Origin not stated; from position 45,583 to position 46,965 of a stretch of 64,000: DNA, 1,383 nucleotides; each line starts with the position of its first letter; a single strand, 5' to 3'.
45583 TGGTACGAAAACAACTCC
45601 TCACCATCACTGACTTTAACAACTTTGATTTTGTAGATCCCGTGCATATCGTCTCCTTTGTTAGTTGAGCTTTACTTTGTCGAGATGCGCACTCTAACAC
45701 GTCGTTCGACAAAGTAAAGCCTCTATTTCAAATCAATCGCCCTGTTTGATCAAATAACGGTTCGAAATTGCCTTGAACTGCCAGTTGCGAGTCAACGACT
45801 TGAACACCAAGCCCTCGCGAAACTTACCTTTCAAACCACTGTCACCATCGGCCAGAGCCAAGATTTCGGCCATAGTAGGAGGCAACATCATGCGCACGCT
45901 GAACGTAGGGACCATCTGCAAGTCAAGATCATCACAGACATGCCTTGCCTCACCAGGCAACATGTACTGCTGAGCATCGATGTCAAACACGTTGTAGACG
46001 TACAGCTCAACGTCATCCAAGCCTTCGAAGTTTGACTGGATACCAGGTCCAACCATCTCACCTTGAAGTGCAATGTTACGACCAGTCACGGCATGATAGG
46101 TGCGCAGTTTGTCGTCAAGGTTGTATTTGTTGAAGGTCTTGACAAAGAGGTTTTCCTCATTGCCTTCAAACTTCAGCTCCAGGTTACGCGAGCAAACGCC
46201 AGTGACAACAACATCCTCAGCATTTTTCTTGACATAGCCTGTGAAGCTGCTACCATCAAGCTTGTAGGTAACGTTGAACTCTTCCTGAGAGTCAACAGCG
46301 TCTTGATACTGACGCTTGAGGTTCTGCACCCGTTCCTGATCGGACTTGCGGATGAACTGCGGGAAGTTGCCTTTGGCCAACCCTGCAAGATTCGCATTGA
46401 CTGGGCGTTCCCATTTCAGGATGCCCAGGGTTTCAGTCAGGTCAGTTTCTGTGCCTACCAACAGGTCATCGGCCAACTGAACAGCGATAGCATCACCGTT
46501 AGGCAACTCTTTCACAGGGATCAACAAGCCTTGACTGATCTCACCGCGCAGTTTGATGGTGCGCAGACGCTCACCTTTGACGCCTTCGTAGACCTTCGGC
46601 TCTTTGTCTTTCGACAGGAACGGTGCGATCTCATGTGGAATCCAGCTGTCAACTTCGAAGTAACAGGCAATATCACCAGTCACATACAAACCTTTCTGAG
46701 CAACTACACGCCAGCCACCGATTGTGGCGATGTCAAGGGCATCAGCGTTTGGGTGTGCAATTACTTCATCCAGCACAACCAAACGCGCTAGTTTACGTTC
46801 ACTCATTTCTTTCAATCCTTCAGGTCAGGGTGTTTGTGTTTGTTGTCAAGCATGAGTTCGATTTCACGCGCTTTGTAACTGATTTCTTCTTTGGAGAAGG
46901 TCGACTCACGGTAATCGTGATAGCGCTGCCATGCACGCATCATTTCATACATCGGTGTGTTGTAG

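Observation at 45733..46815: RNA ligase fused to a tRNA-binding OB domain (tRNA-targeted ligase)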

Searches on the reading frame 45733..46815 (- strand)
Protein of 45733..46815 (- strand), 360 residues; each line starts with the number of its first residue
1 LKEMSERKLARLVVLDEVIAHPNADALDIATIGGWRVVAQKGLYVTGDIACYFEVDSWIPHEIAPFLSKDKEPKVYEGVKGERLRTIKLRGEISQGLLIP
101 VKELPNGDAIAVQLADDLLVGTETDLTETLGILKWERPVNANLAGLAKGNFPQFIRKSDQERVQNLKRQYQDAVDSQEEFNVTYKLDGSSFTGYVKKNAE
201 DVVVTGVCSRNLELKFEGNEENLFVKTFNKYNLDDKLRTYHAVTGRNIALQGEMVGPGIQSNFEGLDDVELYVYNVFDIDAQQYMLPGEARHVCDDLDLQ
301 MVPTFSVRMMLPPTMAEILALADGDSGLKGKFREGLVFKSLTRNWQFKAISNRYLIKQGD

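Call 3: search_protein_families(library=pfam, proteins=[window:45733-46815:-], max_evalue=1)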
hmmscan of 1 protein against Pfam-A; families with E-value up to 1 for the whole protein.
window:45733-46815:- (360 aa): 4 families
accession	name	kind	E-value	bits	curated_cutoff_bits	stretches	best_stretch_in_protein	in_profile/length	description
PF09414.15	RNA_ligase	-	1.8e-21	77.5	27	1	178-344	1-161/171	RNA ligase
PF21189.3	PHA02142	-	4.5e-20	72.3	27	1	19-101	11-92/92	PHA02142 OB-fold domain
PF24121.1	Cas8b_N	-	0.024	14.5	27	1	154-227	116-186/265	Type I-B CRISPR Cas8b N-terminal domain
PF03951.24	Gln-synt_N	-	0.051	13.6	33.4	1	172-218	24-69/82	Glutamine synthetase, beta-Grasp domain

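Call 4: search_protein_families(library=ncbifam, proteins=[window:45733-46815:-], max_evalue=1)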
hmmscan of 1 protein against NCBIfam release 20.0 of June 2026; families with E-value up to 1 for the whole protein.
window:45733-46815:- (360 aa): 2 families
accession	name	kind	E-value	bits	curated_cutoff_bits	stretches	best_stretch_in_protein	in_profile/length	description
TIGR02306.1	RNA_lig_DRB0094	equivalog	7.6e-58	196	151.15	1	17-357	10-341/341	RNA ligase (ATP)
TIGR01209.1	TIGR01209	hypoth_equivalog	0.0071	15.2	136.9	1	247-347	132-233/375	RNA ligase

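Call 5: search_protein_families(library=phrogs, proteins=[window:45733-46815:-], max_evalue=0.01)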
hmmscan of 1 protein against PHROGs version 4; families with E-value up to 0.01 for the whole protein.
window:45733-46815:- (360 aa): 2 families
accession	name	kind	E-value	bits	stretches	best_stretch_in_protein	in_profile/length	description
phrog_968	-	DNA, RNA and nucleotide metabolism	2.1e-103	347.4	1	3-360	4-394/398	RNA ligase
phrog_548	-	DNA, RNA and nucleotide metabolism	4.9e-11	43.4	1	162-353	17-223/341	RNA ligase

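Call 6: search_solved_structures(query=window:45733-46815:-, max_evalue=1, show_alignments=2)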
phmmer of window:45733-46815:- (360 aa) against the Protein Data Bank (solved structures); distinct sequences matched with E-value up to 1: 9.
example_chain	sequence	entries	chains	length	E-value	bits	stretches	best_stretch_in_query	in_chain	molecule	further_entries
5cot_A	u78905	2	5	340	2.5e-63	217.7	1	4-359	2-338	Naegleria gruberi RNA ligase | RNA ligase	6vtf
6vt8_A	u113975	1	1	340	1.7e-62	215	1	4-359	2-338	RNA Ligase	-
6vt0_A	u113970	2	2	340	1.7e-62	215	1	4-359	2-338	RNA Ligase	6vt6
6vt9_A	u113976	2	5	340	1.7e-62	215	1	4-359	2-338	RNA ligase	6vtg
5cou_A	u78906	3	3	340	1.7e-62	215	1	4-359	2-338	Naegleria gruberi RNA ligase | RNA ligase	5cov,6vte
6vt3_A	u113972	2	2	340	1.7e-62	215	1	4-359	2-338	RNA Ligase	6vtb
6vt4_A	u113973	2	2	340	1.7e-62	215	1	4-359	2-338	RNA Ligase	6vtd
6vt1_A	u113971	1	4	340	3.2e-62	214.1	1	4-359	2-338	RNA Ligase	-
6vt5_A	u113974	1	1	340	8.5e-62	212.7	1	5-359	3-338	RNA Ligase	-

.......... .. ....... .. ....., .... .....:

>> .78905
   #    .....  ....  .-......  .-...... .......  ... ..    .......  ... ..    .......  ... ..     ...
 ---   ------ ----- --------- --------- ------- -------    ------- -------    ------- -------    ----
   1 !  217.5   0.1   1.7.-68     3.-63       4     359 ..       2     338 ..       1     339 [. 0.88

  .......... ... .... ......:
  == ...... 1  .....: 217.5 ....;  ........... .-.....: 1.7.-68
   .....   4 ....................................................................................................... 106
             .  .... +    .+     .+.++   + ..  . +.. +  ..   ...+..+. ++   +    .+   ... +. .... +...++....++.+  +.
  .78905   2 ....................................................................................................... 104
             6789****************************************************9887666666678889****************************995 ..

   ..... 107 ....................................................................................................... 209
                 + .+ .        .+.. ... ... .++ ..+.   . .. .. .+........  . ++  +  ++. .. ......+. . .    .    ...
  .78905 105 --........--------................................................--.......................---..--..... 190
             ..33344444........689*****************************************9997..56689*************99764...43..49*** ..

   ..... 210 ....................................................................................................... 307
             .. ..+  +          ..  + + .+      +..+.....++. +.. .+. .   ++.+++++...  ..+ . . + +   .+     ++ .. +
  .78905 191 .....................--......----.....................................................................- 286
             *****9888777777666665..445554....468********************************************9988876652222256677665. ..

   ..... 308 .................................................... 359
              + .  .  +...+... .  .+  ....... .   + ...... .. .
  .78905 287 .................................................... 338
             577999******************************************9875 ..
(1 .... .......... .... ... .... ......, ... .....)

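Call 12: search_dna_similar(query=window:45736-46806:-, collection=phages, mode=protein, max_rows=40, rows=spread)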
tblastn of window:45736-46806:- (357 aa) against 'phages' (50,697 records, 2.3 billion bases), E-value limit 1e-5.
Records with a match: 350; places in all: 350; records where one place covers at least 80% of the query: 342.
Best place of each record, by identity: 60-80% 2; <60% 348.
By first word of the organism name: Pseudomonas 219; Aeromonas 44; Erwinia 10; Sinorhizobium 7; uncultured 6; Burkholderia 5; Ralstonia 5; Brevundimonas 5; Xanthomonas 4; Salmonella 4; and 20 more.
By host as written in the record: Pseudomonas aeruginosa 75; - 26; Pseudomonas aeruginosa PAO1 26; Pseudomonas aeruginosa PAK 14; Aeromonas salmonicida 13; Aeromonas hydrophila BIOTECH 10089 11; Pseudomonas sp. 9; Pseudomonas syringae pv. porri LMG 28495 8; and 100 more.
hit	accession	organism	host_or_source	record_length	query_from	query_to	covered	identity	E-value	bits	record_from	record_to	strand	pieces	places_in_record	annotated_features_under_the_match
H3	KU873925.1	Pseudomonas phage pf16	Pseudomonas putida PpG1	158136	1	357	100%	70.0%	7e-166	518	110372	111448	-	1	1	hypothetical protein (x2)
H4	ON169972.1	Pseudomonas phage EM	Pseudomonas aeruginosa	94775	3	355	99%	40.2%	4e-74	254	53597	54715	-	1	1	putative RNA ligase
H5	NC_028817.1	Pseudomonas phage K8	Pseudomonas aeruginosa PAK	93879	3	355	99%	40.0%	5e-73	251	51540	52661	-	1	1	RNA ligase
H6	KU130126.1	Pseudomonas phage vB_PsyM_KIL1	Pseudomonas syringae pv. porri LMG 28495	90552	1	353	99%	39.6%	4e-71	246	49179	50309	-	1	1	putative RNA ligase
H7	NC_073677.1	Pseudomonas phage PHB09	Pseudomonas syringae pv. actinidiae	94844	1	355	99%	39.0%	6e-68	237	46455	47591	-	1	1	hypothetical protein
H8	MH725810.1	Pseudomonas phage PaYy-2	Pseudomonas aeruginosa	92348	3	355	99%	39.0%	3e-72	249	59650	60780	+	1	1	RNA ligase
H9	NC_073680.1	Pseudomonas phage M5.1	Pseudomonas syringae pv. Tomato 99TK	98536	1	355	99%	38.5%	2e-72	249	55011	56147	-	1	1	109: RNA ligase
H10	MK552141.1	Burkholderia phage BcepSauron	Burkholderia cenocepacia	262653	4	357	99%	38.6%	7e-68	236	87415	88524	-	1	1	RNA ligase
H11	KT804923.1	Pseudomonas phage C11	Pseudomonas aeruginosa clinical strain ...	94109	3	355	99%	38.6%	4e-71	246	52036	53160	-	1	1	hypothetical protein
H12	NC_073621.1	Pseudomonas phage vB_Paer_Ps12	Pseudomonas aeruginosa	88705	3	355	99%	38.5%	4e-70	243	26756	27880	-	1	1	hypothetical protein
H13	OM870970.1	Pseudomonas phage vB_Paer_PsIn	Pseudomonas aeruginosa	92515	3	355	99%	38.5%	4e-70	243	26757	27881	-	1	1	RNA ligase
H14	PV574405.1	Pseudomonas phage SW_PA2862_14_24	Pseudomonas aeruginosa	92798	3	355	99%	38.5%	5e-70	243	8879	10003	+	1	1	RNA ligase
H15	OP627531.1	Pseudomonas phage vB-PaeM-YQ78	Pseudomonas aeruginosa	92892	3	355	99%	38.5%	5e-70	243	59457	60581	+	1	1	hypothetical protein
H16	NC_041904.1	Pseudomonas phage Zigelbrucke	Pseudomonas aeruginosa PAO1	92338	3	355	99%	38.4%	2e-70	244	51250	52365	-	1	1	RNA ligase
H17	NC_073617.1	Pseudomonas phage YS35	-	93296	3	355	99%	38.3%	7e-70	242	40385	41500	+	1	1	hypothetical protein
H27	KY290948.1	Aeromonas phage 44RR2.8t.2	Aeromonas salmonicida HER1098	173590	3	357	99%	33.0%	2e-47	177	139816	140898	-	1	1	hypothetical protein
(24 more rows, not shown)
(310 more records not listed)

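Call 22: get_annotated_region(hit=H3, flank=12000)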
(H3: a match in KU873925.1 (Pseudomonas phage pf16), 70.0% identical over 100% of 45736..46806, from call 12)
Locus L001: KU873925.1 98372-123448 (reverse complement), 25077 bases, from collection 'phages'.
description: Pseudomonas phage pf16, complete genome.
organism: Pseudomonas phage pf16 (NCBI taxid 1815630)
taxonomy: Viruses; Duplodnaviria; Heunggongvirae; Uroviricota; Caudoviricetes; Chakrabartyvirus; Chakrabartyvirus pf16
host: Pseudomonas putida PpG1; source: -; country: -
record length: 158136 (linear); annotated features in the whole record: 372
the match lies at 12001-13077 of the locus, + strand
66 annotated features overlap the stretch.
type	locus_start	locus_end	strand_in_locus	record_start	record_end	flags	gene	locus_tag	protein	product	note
CDS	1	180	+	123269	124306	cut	-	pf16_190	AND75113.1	hypothetical protein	pf16_gp190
regulatory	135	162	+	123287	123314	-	-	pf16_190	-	promoter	putative phage specific promoter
CDS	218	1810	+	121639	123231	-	-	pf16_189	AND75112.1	hypothetical protein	pf16_gp189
regulatory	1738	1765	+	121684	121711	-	-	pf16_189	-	promoter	putative phage specific promoter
CDS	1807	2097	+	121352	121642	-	-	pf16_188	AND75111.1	hypothetical protein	pf16_gp188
CDS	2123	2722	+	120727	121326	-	-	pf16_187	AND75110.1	hypothetical protein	pf16_gp187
CDS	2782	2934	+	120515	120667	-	-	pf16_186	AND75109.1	hypothetical protein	pf16_gp186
CDS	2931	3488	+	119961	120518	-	-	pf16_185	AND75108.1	hypothetical protein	pf16_gp185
CDS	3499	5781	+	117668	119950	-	-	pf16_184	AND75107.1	hypothetical protein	pf16_gp184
CDS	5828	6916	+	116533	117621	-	-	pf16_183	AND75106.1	hypothetical protein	pf16_gp183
regulatory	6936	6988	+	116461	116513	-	-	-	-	terminator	Rho independent transcriptional terminator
CDS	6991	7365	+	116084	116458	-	-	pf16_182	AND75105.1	hypothetical protein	pf16_gp182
CDS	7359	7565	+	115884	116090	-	-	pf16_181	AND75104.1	hypothetical protein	pf16_gp181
CDS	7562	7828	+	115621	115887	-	-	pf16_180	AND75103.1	hypothetical protein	pf16_gp180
CDS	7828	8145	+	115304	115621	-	-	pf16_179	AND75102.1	hypothetical protein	pf16_gp179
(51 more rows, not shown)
